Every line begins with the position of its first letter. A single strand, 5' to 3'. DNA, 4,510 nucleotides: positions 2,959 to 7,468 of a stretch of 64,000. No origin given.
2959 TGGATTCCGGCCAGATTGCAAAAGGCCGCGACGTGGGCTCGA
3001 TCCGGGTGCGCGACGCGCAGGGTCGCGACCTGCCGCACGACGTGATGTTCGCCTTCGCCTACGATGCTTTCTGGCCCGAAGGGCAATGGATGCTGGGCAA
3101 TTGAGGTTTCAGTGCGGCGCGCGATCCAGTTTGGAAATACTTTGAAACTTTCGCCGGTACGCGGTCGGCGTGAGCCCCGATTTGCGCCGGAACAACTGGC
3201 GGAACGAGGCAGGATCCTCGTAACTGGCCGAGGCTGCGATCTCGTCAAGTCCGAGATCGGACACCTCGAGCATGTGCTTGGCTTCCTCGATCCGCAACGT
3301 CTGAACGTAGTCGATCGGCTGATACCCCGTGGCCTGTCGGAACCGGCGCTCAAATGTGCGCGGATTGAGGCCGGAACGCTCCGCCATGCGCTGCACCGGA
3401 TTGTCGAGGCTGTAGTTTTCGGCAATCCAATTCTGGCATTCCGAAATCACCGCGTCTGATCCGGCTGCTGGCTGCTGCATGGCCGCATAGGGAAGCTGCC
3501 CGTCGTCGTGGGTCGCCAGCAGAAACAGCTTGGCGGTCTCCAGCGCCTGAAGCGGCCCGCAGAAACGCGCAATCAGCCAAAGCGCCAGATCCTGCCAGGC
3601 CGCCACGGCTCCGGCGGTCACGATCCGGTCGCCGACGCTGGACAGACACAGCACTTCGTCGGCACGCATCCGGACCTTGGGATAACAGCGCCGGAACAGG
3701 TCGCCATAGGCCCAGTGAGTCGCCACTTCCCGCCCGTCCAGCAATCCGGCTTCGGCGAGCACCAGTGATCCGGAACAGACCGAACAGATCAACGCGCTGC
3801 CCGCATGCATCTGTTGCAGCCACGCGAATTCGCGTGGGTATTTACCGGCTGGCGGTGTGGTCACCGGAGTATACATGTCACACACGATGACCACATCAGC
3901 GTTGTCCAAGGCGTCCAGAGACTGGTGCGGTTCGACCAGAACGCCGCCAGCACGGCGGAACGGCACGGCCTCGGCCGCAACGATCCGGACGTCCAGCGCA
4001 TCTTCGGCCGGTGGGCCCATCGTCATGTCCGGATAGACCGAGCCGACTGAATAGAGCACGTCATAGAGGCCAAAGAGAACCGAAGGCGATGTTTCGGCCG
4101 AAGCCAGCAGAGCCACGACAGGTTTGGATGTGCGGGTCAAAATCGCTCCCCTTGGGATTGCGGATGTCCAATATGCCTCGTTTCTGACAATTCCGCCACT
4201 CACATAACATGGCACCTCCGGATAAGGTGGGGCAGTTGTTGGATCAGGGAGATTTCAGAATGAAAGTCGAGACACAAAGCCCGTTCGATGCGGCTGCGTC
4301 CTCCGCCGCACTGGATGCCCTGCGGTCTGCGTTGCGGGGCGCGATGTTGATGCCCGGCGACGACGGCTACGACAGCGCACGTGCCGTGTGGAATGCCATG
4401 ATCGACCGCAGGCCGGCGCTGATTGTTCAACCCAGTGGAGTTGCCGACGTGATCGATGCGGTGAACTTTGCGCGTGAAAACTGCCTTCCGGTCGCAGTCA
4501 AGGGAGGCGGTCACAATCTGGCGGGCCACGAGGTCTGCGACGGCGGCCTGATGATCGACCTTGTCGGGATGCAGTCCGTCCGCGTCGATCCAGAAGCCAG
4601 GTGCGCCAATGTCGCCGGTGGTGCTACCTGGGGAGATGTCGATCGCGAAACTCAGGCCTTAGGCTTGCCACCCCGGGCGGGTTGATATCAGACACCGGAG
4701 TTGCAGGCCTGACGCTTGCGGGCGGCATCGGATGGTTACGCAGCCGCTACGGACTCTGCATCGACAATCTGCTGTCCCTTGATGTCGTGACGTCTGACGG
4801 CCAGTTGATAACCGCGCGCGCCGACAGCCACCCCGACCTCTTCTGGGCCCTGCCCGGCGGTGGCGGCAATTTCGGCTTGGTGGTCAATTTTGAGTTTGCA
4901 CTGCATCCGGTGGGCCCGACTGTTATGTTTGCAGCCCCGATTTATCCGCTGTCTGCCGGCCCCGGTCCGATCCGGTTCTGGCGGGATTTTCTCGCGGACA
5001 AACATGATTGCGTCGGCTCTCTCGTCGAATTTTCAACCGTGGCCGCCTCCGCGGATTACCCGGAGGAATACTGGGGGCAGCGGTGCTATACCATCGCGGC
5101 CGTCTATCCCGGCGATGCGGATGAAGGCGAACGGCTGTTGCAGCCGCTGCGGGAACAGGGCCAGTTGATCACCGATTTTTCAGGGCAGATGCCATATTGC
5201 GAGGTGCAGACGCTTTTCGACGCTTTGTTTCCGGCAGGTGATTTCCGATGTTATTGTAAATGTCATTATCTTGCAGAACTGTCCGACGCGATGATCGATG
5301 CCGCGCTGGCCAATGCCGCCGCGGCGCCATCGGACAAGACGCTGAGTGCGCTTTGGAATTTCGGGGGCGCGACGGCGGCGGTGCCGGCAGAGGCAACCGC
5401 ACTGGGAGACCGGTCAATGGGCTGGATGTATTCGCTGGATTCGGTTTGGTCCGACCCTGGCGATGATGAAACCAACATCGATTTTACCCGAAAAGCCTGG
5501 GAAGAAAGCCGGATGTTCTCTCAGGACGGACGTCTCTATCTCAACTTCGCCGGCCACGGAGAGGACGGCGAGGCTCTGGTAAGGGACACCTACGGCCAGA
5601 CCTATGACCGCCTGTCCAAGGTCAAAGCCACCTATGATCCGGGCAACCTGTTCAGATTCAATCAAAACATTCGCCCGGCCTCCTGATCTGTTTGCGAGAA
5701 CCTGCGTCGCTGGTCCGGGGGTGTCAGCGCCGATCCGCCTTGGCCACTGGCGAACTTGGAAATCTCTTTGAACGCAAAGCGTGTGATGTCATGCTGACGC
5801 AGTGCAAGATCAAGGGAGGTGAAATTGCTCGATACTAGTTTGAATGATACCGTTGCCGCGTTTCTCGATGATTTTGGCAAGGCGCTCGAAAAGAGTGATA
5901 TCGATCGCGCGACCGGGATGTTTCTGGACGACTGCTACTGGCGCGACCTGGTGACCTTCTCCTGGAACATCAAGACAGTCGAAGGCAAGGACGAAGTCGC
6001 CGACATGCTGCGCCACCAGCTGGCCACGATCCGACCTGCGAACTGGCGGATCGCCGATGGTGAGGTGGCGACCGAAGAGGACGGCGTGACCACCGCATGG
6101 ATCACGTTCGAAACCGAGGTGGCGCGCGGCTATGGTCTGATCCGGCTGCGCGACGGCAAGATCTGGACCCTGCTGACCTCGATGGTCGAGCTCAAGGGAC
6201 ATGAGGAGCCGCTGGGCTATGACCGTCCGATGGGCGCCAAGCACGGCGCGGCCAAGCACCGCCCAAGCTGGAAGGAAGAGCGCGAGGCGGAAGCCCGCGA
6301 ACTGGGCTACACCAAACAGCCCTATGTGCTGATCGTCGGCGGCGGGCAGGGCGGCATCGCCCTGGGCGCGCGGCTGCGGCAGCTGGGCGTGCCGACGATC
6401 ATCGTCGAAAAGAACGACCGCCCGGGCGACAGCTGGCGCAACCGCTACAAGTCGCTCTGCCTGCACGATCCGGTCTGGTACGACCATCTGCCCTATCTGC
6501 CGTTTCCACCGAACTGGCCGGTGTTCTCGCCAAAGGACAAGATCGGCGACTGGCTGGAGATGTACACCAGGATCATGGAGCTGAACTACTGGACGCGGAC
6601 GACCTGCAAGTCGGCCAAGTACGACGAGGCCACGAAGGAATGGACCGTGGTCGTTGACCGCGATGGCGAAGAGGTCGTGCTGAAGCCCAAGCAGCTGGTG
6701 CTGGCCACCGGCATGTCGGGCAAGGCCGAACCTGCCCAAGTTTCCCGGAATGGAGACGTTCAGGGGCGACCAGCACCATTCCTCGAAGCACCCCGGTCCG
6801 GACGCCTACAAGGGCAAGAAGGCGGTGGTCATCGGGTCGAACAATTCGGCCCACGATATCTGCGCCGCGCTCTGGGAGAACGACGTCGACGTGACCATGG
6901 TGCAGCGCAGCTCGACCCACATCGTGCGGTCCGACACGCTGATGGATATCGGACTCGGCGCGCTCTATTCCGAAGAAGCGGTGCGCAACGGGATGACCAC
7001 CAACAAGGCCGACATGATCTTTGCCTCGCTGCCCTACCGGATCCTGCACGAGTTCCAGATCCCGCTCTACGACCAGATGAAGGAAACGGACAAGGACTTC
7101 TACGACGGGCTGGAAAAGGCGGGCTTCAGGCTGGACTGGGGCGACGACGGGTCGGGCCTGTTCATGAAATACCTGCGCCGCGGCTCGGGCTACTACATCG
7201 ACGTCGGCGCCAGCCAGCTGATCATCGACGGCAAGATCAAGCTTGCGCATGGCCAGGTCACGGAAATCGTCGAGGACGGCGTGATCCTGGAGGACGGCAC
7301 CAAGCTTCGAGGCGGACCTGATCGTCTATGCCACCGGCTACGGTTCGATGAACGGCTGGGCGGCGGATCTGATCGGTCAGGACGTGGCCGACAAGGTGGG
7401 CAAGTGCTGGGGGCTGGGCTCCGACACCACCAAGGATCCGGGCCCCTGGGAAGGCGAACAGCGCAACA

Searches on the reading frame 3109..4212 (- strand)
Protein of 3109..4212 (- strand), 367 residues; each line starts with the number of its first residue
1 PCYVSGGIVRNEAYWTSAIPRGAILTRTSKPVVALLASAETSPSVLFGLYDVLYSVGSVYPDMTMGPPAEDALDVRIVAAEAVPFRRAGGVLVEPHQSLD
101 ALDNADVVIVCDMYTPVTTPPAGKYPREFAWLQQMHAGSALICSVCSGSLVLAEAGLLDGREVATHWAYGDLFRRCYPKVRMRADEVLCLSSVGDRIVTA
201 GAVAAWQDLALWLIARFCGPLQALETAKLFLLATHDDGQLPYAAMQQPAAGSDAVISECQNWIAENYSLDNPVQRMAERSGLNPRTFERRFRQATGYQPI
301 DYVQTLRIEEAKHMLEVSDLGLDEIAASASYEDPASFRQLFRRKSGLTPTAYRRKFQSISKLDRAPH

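Call 37: search_protein_families(library=pfam, proteins=[window:3109-4212:-], max_evalue=0.00001)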
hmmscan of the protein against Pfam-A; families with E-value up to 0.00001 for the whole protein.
window:3109-4212:- (367 aa): 3 families
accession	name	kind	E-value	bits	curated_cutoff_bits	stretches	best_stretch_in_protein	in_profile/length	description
PF12833.13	HTH_18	-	1.1e-22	80.5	33.6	1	276-355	1-80/80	Helix-turn-helix domain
PF00165.29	HTH_AraC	-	6.5e-12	45.7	26.6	0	322-354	11-42/42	Bacterial regulatory helix-turn-helix proteins, AraC family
PF01965.30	DJ-1_PfpI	-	3.4e-07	30.7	26.6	1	71-172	26-127/165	DJ-1/PfpI family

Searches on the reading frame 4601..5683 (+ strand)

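Call 37: search_protein_families(library=pfam, proteins=[window:4601-5683:+], max_evalue=0.00001)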
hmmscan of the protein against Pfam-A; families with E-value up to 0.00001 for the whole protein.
window:4601-5683:+ (361 aa): 2 families
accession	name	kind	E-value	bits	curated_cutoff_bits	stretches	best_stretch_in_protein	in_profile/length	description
PF08031.17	BBE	-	1.3e-11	44.8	20.6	1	326-358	13-45/45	Berberine and berberine like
PF01565.28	FAD_binding_4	-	5.1e-08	33.1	26.4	1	19-72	85-138/139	FAD binding domain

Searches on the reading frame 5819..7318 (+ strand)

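Call 37: search_protein_families(library=pfam, proteins=[window:5819-7318:+], max_evalue=0.00001)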
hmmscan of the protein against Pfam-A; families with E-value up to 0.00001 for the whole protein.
window:5819-7318:+ (500 aa): 1 family
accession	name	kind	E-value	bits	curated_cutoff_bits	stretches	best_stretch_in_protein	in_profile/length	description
PF12680.13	SnoaL_2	-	1.5e-07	32.4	27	1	21-116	6-100/102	SnoaL-like domain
